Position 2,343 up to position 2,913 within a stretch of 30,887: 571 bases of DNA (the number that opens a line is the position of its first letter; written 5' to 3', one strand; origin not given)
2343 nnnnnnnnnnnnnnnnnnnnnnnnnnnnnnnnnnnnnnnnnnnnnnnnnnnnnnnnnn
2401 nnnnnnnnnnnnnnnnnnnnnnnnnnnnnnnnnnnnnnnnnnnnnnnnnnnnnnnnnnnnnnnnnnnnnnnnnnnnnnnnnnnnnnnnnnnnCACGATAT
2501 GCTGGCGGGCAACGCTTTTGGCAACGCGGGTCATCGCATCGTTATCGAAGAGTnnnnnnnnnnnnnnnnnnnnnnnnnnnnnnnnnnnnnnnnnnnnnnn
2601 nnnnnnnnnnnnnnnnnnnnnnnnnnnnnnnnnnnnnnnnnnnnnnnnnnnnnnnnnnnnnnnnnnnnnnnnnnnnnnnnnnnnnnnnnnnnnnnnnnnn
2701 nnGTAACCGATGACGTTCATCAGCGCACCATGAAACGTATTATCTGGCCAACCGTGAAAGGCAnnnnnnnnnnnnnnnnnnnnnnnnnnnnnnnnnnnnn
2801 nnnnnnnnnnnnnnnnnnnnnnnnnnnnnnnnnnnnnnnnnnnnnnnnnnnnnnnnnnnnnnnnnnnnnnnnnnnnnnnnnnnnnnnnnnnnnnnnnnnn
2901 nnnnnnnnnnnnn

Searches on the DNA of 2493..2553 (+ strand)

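Call 20: search_dna_similar(query=window:2493-2553:+, collection=ecoli_genomes, mode=near, max_rows=5)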
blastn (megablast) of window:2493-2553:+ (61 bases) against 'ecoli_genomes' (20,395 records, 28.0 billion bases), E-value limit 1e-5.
Records with a match: 4139; places in all: 4142; records where one place covers at least 80% of the query: 4139.
Genomes with a match: 4139 of 5426; with a place that covers at least 80% of the query: 4139. Places per genome that has any: lowest 1, median 1, highest 2. On chromosomes: 4142 places; on plasmids: 0.
Best place of each record, by identity: 95-99% 4138; 90-95% 1.
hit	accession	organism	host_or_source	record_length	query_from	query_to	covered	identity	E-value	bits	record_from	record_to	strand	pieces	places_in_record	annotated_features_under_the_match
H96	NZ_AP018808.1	Escherichia coli strain E2865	Bos taurus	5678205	1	61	100%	98.4%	2e-21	108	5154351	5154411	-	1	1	purD: phosphoribosylamine--glycine ligase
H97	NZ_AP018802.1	Escherichia coli strain E2863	Bos taurus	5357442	1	61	100%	98.4%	2e-21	108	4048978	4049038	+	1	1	purD: phosphoribosylamine--glycine ligase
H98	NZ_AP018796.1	Escherichia coli strain E2855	Bos taurus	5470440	1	61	100%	98.4%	2e-21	108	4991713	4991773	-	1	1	purD: phosphoribosylamine--glycine ligase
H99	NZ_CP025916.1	Escherichia coli strain 120899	Homo sapiens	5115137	1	61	100%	98.4%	2e-21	108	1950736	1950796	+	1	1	purD: phosphoribosylamine--glycine ligase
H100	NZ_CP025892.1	Escherichia coli strain 503025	Homo sapiens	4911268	1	61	100%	98.4%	2e-21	108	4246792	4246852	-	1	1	purD: phosphoribosylamine--glycine ligase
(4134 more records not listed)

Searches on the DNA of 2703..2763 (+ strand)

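Call 21: search_dna_similar(query=window:2703-2763:+, collection=ecoli_genomes, mode=near, max_rows=5)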
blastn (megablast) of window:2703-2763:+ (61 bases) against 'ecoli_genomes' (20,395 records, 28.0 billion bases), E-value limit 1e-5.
Records with a match: 1542; places in all: 1543; records where one place covers at least 80% of the query: 1542.
Genomes with a match: 1542 of 5426; with a place that covers at least 80% of the query: 1542. Places per genome that has any: lowest 1, median 1, highest 2. On chromosomes: 1543 places; on plasmids: 0.
Best place of each record, by identity: 95-99% 1541; 90-95% 1.
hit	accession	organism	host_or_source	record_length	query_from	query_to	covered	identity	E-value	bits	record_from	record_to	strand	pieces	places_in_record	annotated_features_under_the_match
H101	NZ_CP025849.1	Escherichia coli strain 600468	Homo sapiens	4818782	1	61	100%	98.4%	2e-21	108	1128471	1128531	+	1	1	purD: phosphoribosylamine--glycine ligase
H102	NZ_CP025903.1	Escherichia coli strain 300709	Homo sapiens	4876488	1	61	100%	98.4%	2e-21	108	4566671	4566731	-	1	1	purD: phosphoribosylamine--glycine ligase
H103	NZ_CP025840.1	Escherichia coli strain 214-4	Homo sapiens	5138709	1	61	100%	98.4%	2e-21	108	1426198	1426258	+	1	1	purD: phosphoribosylamine--glycine ligase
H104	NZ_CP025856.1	Escherichia coli strain 504838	Homo sapiens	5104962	1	61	100%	98.4%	2e-21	108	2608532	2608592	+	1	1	purD: phosphoribosylamine--glycine ligase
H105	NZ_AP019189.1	Escherichia coli strain M217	Homo sapiens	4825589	1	61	100%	98.4%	2e-21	108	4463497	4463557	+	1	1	purD: phosphoribosylamine--glycine ligase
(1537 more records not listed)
